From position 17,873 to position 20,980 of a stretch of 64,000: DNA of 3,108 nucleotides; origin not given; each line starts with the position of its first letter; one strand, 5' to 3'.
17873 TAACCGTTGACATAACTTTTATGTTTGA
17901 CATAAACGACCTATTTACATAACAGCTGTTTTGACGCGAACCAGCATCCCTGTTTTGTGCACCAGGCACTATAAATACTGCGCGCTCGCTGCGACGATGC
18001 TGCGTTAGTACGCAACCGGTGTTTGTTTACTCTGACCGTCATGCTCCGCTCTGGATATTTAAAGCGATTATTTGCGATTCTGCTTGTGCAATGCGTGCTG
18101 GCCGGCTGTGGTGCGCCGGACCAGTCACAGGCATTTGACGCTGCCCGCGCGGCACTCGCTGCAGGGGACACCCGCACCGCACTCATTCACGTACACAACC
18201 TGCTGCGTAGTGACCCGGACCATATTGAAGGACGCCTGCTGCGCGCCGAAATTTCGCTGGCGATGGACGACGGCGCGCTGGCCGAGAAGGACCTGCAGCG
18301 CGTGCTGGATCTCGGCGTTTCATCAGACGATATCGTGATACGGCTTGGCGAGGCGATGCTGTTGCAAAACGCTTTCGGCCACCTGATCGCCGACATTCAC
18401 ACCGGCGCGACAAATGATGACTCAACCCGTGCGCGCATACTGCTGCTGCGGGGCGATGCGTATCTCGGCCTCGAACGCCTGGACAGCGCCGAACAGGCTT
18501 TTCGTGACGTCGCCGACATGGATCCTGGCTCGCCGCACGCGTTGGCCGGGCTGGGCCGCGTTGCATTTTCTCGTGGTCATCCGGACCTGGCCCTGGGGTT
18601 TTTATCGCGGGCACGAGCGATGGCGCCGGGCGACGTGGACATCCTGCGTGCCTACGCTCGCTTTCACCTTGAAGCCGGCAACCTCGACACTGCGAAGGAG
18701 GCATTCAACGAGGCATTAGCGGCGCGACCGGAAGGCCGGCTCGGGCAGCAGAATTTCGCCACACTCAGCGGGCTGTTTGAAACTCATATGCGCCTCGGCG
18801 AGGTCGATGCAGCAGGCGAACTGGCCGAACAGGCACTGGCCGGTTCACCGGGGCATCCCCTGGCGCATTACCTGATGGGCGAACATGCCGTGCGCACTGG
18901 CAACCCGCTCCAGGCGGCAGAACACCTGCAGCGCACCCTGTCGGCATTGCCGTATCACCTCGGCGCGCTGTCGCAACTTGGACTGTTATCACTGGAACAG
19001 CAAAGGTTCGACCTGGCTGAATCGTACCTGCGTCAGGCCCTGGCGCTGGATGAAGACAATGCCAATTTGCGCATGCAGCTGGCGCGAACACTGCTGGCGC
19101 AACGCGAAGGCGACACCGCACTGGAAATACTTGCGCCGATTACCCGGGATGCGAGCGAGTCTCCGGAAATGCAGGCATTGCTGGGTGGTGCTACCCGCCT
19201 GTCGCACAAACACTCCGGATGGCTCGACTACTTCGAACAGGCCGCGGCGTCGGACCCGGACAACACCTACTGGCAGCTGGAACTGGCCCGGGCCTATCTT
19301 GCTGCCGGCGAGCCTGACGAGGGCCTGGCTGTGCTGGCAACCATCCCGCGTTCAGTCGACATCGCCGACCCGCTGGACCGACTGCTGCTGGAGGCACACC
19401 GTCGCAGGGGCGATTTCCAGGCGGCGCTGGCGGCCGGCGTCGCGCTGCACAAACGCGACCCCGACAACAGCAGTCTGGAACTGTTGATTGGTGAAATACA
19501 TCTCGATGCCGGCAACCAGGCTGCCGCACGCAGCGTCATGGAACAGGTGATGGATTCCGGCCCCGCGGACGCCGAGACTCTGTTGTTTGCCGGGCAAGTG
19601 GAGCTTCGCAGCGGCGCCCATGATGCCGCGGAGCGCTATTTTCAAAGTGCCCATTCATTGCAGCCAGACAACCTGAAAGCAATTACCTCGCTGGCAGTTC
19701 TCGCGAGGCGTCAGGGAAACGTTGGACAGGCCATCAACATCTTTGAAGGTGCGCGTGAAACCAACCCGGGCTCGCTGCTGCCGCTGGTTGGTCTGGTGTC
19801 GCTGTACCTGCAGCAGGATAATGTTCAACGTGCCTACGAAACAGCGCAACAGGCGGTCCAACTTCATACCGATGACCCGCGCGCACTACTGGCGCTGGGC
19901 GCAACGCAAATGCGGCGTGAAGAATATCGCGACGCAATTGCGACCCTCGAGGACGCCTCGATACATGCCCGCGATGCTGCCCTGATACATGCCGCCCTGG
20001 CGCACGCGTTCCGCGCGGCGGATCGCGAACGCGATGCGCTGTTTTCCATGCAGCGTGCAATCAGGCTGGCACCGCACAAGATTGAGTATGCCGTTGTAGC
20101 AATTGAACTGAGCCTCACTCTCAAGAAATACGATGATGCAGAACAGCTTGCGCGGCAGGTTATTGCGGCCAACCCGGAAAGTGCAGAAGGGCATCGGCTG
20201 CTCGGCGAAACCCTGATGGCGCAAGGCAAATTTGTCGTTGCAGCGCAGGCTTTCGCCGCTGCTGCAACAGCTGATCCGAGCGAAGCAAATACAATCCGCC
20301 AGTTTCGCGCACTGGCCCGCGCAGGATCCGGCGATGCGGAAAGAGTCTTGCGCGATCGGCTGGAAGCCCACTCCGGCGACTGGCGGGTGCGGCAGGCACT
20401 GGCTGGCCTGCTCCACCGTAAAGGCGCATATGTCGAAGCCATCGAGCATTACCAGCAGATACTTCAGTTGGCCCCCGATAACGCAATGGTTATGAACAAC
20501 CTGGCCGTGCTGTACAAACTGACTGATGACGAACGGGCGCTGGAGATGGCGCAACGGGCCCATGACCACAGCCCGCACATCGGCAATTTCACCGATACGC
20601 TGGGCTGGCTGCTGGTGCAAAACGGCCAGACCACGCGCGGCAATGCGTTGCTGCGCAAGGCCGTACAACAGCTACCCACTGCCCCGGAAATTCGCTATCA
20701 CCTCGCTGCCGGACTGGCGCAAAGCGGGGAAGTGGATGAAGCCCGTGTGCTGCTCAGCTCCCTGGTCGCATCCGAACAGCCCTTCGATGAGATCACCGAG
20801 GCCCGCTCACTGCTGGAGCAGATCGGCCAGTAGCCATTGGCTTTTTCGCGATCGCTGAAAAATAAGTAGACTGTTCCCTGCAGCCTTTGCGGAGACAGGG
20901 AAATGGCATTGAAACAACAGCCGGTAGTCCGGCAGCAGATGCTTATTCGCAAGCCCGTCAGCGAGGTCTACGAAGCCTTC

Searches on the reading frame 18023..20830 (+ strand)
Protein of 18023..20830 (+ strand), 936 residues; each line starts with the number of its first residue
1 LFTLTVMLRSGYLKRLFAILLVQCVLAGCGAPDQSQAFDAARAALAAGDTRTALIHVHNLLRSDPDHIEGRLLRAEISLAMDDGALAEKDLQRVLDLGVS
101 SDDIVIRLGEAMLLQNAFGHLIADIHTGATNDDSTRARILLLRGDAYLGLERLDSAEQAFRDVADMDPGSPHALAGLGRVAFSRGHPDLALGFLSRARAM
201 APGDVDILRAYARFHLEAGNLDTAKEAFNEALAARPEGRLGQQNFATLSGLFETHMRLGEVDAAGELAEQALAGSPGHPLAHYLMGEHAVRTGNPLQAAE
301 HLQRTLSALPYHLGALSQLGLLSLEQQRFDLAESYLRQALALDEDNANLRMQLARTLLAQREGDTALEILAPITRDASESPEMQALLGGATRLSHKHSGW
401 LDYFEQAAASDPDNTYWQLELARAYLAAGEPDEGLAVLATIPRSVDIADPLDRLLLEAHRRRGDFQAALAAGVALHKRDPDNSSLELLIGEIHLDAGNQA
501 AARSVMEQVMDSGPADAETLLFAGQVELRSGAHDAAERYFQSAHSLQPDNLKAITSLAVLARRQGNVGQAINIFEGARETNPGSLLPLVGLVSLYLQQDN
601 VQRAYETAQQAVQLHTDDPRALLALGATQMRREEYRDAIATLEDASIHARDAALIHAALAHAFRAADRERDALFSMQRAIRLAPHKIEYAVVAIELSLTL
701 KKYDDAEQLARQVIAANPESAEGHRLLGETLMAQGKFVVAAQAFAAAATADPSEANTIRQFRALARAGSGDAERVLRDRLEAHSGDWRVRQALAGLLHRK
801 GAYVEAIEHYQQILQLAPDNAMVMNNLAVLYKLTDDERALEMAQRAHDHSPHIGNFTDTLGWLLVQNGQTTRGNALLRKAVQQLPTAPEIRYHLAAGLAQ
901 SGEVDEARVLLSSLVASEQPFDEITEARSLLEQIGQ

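Call 40: search_protein_families(library=pfam, proteins=[window:18023-20830:+], max_evalue=0.001)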
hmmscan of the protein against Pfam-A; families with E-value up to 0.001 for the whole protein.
window:18023-20830:+ (936 aa): 28 families (the best 25 are shown)
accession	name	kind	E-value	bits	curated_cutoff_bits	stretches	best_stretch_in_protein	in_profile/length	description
PF14559.12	TPR_19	-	9.3e-81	266.6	25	11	324-387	2-65/68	Tetratricopeptide repeat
PF13432.12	TPR_16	-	1.1e-56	189.3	32.7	6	702-754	12-64/65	Tetratricopeptide repeat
PF13428.12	TPR_14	-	2.6e-54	176.4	23.5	0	171-213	1-43/44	Tetratricopeptide repeat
PF07719.23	TPR_2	-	8.3e-48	157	27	0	792-820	6-34/34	Tetratricopeptide repeat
PF23914.1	TPR_CcmH_CycH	-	1.9e-29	103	42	2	711-820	40-154/158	Cytochrome c-type biogenesis protein H TPR domain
PF12895.13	ANAPC3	-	4.4e-28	97.8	27.2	0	838-911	7-79/82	Anaphase-promoting complex, cyclosome, subunit 3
PF13431.12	TPR_17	-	5.2e-26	89.1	24.4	0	809-835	1-27/34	Tetratricopeptide repeat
PF13181.12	TPR_8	-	2.7e-25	86.8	25.7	0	137-168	1-32/34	Tetratricopeptide repeat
PF13424.12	TPR_12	-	6.4e-25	87.6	30.1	2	793-848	9-73/77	Tetratricopeptide repeat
PF00515.34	TPR_1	-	1.4e-24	85.2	27.8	0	796-820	10-34/34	Tetratricopeptide repeat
PF13176.12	TPR_7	-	1.6e-17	62.5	27.9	0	792-820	4-32/36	Tetratricopeptide repeat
PF25064.1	ARM_TT21_5th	-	5.4e-17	62.6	27.8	1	793-851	7-69/117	TT21 fifth ARM repeats domain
PF25062.1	ARM_TT21_N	-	1.4e-16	61.4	40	0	595-751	4-166/222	Tetratricopeptide repeat protein 21 N-terminal ARM repeat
PF13414.12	TPR_11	-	1e-14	54.4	26.8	1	797-832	4-39/42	TPR repeat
PF13371.12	TPR_9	-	1.1e-14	54.6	35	0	593-658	3-68/73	Tetratricopeptide repeat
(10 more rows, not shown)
